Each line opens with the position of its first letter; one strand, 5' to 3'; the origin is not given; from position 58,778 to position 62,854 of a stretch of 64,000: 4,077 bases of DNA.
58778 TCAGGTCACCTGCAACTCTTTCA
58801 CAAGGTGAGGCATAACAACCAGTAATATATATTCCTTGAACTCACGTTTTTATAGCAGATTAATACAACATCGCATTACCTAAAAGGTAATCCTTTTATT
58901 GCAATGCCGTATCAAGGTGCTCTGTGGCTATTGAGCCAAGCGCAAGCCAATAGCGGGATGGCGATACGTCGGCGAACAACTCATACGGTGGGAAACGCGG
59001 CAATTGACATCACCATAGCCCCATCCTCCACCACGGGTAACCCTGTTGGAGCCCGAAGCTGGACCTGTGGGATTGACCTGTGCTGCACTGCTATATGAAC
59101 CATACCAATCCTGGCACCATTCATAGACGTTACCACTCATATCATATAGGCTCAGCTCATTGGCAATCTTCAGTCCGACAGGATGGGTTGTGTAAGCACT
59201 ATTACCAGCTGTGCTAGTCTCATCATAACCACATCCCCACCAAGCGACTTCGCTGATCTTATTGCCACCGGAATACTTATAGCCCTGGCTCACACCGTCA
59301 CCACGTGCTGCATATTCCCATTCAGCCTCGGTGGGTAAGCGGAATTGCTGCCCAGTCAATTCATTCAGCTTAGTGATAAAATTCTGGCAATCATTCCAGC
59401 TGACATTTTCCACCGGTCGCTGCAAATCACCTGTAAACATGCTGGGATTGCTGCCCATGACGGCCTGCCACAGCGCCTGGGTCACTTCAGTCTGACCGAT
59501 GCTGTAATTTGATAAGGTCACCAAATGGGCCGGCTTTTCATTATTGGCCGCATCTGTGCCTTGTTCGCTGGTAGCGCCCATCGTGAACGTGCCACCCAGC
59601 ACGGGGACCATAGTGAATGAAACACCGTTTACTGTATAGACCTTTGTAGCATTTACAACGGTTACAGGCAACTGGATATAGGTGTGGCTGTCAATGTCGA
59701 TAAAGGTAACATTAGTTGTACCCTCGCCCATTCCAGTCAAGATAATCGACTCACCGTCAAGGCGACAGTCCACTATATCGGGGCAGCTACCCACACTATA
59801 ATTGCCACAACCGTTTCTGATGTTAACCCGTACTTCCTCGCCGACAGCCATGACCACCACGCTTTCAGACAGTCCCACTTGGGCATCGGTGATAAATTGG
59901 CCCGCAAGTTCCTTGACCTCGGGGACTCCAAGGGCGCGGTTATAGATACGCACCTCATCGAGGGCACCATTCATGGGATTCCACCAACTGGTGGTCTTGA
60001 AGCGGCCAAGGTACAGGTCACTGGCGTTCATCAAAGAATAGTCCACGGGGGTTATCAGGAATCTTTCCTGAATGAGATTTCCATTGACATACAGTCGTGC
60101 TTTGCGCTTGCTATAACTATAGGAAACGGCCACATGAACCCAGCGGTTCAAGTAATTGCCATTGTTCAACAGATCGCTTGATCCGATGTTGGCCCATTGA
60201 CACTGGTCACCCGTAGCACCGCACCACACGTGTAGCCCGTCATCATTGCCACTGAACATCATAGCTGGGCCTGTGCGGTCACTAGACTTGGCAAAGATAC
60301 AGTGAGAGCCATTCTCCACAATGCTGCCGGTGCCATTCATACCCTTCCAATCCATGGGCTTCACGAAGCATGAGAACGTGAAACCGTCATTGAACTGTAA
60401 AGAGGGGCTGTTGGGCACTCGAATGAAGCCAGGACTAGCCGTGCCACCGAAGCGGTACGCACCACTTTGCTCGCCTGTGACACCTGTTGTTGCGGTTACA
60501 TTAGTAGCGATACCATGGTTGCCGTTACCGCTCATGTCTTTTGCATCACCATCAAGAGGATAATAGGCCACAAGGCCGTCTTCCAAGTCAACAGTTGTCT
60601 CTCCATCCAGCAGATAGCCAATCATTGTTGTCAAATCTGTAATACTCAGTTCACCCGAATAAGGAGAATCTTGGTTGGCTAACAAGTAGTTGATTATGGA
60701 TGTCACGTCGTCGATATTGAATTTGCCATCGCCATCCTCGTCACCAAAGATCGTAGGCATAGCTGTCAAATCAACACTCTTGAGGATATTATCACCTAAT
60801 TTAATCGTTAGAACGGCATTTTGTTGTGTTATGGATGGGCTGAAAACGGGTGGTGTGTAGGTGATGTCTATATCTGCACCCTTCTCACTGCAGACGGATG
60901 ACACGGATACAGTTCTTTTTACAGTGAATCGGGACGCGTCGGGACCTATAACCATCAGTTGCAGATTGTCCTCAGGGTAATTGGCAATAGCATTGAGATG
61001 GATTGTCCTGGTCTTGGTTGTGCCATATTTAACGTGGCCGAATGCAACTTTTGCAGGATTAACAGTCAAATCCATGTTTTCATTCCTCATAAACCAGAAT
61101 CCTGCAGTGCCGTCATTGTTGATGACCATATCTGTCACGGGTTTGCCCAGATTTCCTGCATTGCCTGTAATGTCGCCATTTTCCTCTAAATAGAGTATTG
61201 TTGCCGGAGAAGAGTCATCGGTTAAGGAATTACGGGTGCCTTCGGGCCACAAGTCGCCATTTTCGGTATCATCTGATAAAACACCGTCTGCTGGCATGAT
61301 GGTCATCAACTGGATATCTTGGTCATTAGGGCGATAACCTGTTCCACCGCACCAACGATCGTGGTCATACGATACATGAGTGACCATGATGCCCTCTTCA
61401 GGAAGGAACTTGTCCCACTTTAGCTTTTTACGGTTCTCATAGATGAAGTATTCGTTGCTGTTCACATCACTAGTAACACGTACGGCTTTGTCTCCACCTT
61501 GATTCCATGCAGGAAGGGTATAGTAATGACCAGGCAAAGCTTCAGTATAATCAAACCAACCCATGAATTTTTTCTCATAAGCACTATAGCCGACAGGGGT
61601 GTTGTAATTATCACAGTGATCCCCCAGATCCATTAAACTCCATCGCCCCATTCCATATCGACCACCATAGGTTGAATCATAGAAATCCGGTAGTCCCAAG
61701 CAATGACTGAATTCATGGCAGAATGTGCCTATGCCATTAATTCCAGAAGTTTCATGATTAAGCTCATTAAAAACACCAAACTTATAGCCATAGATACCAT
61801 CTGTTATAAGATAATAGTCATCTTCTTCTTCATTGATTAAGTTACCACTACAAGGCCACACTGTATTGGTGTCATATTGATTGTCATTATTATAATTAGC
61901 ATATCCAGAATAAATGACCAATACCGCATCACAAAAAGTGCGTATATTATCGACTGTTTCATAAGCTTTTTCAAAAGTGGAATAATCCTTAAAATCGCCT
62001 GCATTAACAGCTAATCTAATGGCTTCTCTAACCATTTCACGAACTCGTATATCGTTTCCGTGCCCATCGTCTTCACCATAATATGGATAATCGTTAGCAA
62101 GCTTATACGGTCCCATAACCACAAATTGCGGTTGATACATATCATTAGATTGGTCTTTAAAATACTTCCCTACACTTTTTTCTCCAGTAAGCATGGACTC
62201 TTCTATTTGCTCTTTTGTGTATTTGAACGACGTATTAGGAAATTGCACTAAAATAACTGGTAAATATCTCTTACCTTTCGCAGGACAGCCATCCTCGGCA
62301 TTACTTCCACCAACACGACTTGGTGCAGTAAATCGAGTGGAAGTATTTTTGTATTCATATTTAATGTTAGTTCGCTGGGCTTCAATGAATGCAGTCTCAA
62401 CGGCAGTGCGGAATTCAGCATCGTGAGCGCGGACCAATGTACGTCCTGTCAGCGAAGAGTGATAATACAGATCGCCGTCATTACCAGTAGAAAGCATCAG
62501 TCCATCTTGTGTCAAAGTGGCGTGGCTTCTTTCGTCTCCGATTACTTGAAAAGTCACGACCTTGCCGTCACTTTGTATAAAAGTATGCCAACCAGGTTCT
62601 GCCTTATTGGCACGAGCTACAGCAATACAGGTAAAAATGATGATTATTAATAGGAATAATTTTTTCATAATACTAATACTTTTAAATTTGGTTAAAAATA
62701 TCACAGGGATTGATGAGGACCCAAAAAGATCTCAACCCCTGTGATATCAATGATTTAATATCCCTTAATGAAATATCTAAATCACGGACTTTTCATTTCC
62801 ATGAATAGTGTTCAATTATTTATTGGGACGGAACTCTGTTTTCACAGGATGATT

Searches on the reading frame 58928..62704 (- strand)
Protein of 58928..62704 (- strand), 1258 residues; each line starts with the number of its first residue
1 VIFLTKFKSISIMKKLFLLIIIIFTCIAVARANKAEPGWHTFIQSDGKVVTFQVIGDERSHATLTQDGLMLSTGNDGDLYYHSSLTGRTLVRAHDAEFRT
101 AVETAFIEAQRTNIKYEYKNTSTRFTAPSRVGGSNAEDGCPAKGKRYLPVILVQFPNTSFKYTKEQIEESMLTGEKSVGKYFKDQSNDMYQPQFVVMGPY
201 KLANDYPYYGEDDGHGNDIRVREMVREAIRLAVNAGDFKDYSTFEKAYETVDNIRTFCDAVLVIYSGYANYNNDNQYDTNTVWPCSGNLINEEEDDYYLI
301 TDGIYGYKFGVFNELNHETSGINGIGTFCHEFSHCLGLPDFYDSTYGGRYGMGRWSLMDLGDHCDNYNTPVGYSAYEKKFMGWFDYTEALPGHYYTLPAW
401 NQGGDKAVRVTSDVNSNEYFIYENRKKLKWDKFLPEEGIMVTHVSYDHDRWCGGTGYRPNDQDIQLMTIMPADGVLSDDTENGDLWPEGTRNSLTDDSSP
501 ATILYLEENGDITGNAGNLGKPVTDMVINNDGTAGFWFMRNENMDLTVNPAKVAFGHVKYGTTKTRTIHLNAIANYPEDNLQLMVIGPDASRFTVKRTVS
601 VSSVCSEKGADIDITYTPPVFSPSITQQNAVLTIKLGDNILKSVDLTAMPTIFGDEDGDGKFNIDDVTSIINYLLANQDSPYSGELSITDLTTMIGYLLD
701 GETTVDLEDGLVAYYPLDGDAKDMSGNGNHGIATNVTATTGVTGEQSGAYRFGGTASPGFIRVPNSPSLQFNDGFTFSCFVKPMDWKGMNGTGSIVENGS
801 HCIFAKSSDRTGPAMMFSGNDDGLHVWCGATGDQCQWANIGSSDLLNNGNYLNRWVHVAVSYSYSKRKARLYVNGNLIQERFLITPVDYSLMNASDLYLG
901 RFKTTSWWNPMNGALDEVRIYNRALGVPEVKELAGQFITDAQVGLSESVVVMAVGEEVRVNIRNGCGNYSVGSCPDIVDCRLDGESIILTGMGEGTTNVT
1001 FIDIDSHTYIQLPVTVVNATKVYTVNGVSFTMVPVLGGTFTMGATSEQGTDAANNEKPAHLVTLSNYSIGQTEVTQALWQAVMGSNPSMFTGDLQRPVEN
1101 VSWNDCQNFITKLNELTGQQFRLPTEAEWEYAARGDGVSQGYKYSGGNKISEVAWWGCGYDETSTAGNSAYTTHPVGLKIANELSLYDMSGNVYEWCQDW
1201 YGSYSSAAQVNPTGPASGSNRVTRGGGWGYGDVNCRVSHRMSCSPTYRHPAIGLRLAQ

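Call 3: search_protein_families(library=pfam, proteins=[window:58928-62704:-], max_evalue=0.01)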
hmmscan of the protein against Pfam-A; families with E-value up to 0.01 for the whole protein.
window:58928-62704:- (1258 aa): 4 families
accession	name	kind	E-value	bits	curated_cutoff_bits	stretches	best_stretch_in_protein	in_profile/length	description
PF03781.23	FGE-sulfatase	-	1.9e-47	162.6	23.3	1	1031-1257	4-254/255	Sulfatase-modifying factor enzyme 1-like domain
PF13385.13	Laminin_G_3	-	6.4e-19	69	27.6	1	761-930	7-150/151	Concanavalin A-like lectin/glucanases superfamily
PF05547.17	Peptidase_M6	-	1e-14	55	22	1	176-381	68-285/294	Immune inhibitor A peptidase M6, catalytic domain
PF13629.12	T2SS-T3SS_pil_N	-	0.0016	18.6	23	1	950-1016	5-71/72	Pilus formation protein N terminal region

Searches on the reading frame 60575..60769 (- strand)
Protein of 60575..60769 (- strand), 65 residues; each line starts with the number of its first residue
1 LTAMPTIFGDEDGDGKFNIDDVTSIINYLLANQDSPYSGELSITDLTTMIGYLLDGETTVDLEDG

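Call 9: search_protein_families(library=pfam, proteins=[window:60575-60769:-], max_evalue=10)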
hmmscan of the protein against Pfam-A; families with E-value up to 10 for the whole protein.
seq(65 aa): 1 family
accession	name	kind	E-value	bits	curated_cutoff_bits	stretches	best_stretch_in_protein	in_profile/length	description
PF00404.24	Dockerin_1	-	0.00014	22.4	22.9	2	9-34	2-28/57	Dockerin type I domain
